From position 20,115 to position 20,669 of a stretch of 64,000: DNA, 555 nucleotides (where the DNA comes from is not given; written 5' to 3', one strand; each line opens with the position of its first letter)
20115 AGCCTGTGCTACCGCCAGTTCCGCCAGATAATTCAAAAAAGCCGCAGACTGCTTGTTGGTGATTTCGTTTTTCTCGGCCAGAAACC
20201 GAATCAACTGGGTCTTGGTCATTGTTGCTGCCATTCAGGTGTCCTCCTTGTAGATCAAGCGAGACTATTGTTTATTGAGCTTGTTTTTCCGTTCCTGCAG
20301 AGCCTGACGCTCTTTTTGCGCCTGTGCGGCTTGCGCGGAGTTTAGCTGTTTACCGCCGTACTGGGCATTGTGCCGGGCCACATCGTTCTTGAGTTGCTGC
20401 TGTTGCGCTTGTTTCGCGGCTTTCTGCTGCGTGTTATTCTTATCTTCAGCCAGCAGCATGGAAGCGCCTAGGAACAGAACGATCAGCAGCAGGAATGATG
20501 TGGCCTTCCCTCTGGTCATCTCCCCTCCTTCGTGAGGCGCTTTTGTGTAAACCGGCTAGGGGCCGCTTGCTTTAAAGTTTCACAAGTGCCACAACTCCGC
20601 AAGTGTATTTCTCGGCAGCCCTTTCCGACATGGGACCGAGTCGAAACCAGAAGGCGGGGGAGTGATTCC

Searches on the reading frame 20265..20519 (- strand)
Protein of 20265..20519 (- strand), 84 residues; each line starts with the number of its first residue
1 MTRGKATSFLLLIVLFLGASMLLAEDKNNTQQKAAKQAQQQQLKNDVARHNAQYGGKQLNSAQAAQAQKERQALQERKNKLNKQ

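Call 12: search_protein_families(library=pfam, max_evalue=0.001, proteins=[window:20265-20519:-])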
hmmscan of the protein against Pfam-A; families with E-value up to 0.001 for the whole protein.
window:20265-20519:- (84 aa): 0 families

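Call 29: search_protein_families(library=pfam, max_evalue=1, proteins=[window:20265-20519:-])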
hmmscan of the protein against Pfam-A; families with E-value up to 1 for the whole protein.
window:20265-20519:- (84 aa): 5 families
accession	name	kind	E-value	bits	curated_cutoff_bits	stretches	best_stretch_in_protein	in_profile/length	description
PF10112.14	Halogen_Hydrol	-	0.0049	17.3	29.8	1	7-84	25-95/191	5-bromo-4-chloroindolyl phosphate hydrolysis protein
PF07172.16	GRP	-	0.059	14.5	30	1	8-58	4-56/90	Glycine rich protein family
PF03032.20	FSAP_sig_propep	-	0.15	12.5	27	1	11-39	7-38/46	Frog skin active peptide family signal and propeptide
PF22251.1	PFF1_TM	-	0.4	10.6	32.3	1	10-81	101-172/300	Vacuolar membrane protease, transmembrane domain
PF01080.22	Presenilin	-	0.74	8.9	34.3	1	24-75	223-272/408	Presenilin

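Call 80: search_protein_families(library=phrogs, max_evalue=0.01, proteins=[window:20265-20519:-])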
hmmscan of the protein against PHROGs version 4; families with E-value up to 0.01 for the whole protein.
window:20265-20519:- (84 aa): 0 families
